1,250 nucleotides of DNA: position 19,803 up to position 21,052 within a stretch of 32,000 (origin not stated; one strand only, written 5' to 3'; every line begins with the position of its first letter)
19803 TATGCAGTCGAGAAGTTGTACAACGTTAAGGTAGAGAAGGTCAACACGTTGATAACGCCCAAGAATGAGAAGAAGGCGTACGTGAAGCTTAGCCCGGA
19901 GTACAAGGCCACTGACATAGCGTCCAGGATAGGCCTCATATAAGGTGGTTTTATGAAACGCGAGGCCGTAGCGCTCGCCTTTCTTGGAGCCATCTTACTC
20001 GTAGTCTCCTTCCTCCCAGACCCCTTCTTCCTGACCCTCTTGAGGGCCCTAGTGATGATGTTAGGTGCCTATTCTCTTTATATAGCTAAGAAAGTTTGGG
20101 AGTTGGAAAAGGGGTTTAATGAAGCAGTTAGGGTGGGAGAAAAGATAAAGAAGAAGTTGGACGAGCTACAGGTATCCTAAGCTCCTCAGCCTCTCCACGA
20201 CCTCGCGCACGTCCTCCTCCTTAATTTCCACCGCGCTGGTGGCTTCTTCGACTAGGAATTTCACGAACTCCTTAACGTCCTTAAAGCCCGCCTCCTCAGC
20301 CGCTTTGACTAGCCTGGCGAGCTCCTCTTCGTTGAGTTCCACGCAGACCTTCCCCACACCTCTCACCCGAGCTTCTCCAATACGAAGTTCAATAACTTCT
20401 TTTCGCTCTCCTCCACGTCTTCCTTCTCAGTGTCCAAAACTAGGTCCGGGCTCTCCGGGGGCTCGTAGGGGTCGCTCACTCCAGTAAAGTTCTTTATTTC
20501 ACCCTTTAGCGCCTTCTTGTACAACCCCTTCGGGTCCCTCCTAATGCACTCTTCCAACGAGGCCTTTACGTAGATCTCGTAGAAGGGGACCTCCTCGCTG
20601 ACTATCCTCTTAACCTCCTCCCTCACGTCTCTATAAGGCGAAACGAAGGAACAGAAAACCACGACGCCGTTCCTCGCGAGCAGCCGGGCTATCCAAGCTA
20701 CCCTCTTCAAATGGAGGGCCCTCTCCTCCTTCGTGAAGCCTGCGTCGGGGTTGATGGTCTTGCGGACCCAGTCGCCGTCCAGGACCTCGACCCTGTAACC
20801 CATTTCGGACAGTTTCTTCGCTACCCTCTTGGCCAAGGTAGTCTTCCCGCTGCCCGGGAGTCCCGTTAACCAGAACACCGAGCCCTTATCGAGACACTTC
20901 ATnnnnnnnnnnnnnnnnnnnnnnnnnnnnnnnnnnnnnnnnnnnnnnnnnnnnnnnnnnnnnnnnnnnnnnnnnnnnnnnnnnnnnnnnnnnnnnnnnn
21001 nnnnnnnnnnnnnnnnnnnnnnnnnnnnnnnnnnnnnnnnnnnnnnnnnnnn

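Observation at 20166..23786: PAPS-forming operon (sat ... cysC) with an embedded cytoplasmic NPP-type phosphodiesterase-fold enzyme and no visible reductive branch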

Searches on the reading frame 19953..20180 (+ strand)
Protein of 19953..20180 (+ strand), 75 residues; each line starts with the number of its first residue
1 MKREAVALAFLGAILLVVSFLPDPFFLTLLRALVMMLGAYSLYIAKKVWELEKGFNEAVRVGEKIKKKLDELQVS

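Call 22: search_protein_families(library=pfam, proteins=[window:19953-20180:+], max_evalue=0.0001)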
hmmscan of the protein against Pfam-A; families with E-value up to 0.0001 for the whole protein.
window:19953-20180:+ (75 aa): 0 families

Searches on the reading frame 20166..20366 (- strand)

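Call 3: search_protein_families(library=pfam, proteins=[window:20166-20366:-], max_evalue=0.01)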
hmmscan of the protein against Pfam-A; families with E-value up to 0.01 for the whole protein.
window:20166-20366:- (66 aa): 2 families
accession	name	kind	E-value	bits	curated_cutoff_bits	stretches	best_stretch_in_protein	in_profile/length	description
PF06798.17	PrkA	-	0.00081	19.6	25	1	12-65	191-244/255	PrkA serine protein kinase C-terminal domain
PF24410.1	wHTH-HSP90_Na-assoc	-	0.0045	17.7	23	0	50-65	40-55/55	wHTH-Hsp90_Na associated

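Call 4: search_protein_families(library=ncbifam, proteins=[window:20166-20366:-], max_evalue=0.01)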
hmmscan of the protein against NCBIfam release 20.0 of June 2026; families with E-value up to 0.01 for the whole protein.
window:20166-20366:- (66 aa): 1 family
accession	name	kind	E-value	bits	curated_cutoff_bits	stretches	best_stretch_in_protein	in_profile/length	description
TIGR03823.1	FliZ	equivalog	0.0031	17.1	159.3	1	23-64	81-118/168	flagella biosynthesis regulatory protein FliZ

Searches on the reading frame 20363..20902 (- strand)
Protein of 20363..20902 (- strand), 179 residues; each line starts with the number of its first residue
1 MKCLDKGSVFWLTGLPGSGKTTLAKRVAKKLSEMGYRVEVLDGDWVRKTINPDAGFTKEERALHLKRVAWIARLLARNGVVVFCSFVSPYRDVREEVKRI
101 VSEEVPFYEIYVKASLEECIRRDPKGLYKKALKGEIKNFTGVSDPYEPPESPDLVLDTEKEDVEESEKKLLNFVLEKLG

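Call 3: search_protein_families(library=pfam, proteins=[window:20363-20902:-], max_evalue=0.01)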
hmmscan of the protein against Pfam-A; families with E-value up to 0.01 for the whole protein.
window:20363-20902:- (179 aa): 27 families (the best 25 are shown)
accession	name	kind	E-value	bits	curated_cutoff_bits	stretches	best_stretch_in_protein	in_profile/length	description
PF01583.26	APS_kinase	-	1.8e-59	200.6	21.1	1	6-157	1-152/152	Adenylylsulphate kinase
PF13671.12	AAA_33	-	4.2e-10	40.5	27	1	9-122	1-114/143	AAA domain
PF08433.16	KTI12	-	6.6e-10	39.4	22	1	12-131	6-124/271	Chromatin associated protein KTI12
PF13238.12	AAA_18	-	2.4e-08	34.9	29.4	1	12-122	3-107/128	AAA domain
PF13207.12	AAA_17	-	7.8e-06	26.6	27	1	13-59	1-42/136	AAA domain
PF24883.2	NPHP3_N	-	8.3e-06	26.5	24.8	1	7-36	22-51/164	Nephrocystin 3, N-terminal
PF03266.21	NTPase_1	-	9.2e-06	26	23.9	1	11-39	3-31/168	NTPase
PF20720.3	nSTAND3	-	9.8e-06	25.8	27.2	1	2-41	12-51/155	Novel STAND NTPase 3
PF03308.22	MeaB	-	3.6e-05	23.3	23.1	1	9-42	35-68/273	Methylmalonyl Co-A mutase-associated GTPase MeaB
PF13401.12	AAA_22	-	0.00054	20.7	27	1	9-42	7-33/130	AAA domain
PF00004.35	AAA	-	0.0006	20.7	21.2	1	12-41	3-29/131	ATPase family associated with various cellular activities (AAA)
PF13604.12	AAA_30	-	0.00067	19.9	27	1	7-41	18-52/191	AAA domain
PF01656.29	CbiA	-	0.00089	19.7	25.4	1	17-47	9-39/125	CobQ/CobB/MinD/ParA nucleotide binding domain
PF02492.25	cobW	-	0.00092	19.3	20.7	1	9-61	2-51/180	CobW/HypB/UreG, nucleotide-binding domain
PF00448.28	SRP54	-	0.00099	19.2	22.7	1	9-47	3-41/196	SRP54-type protein, GTPase domain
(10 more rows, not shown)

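Call 4: search_protein_families(library=ncbifam, proteins=[window:20363-20902:-], max_evalue=0.01)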
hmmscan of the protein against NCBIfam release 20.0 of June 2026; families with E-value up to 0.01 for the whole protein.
window:20363-20902:- (179 aa): 29 families (the best 25 are shown)
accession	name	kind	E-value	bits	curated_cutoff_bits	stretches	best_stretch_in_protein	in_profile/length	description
TIGR00455.1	apsK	equivalog_domain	3e-65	219.3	138.7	1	5-173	16-183/184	adenylyl-sulfate kinase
NF002059.0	PRK00889.1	subfamily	1.4e-63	213.7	244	1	5-173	3-168/177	adenylyl-sulfate kinase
NF004040.0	PRK05537.1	equivalog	1.5e-57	195.4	669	1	6-176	395-566/572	bifunctional sulfate adenylyltransferase/adenylylsulfate kinase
NF004035.0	PRK05506.1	subfamily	1.1e-56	192.4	715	1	5-175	458-627/632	bifunctional sulfate adenylyltransferase subunit 1/adenylylsulfate kinase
NF003013.0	PRK03846.1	subfamily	3.4e-53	180.3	163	1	5-174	26-194/202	adenylyl-sulfate kinase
NF004041.0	PRK05541.1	subfamily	2.6e-37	128.6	127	1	1-174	1-170/176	adenylyl-sulfate kinase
TIGR03574.1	selen_PSTK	equivalog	5e-14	52.4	290.5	1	11-176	3-169/249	L-seryl-tRNA(Sec) kinase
NF005250.0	PRK06761.1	equivalog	1.8e-06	27.2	270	1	10-105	6-103/282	hypothetical protein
NF010248.0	PRK13695.1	equivalog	7.5e-06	25.8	156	1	11-39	7-35/180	NTPase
TIGR00176.1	mobB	equivalog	4.8e-05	23.4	76.2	1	10-41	2-33/155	molybdopterin-guanine dinucleotide biosynthesis protein B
TIGR00750.1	lao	equivalog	0.00019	20.6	240.75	1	9-41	36-68/300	methylmalonyl Co-A mutase-associated GTPase MeaB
TIGR01313.1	therm_gnt_kin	subfamily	0.00022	21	113.75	1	12-122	3-111/164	gluconokinase, GntK/IdnK-type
NF041546.1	ParA_partition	equivalog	0.00038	20.1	180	1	17-44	10-37/203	ParA family partition ATPase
NF006746.0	PRK09270.1-5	subfamily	0.00043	19.3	250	1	12-43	26-57/210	nucleoside/nucleotide kinase family protein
TIGR02173.1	cyt_kin_arch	equivalog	0.00065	19.7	102.1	1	12-32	5-25/169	(d)CMP kinase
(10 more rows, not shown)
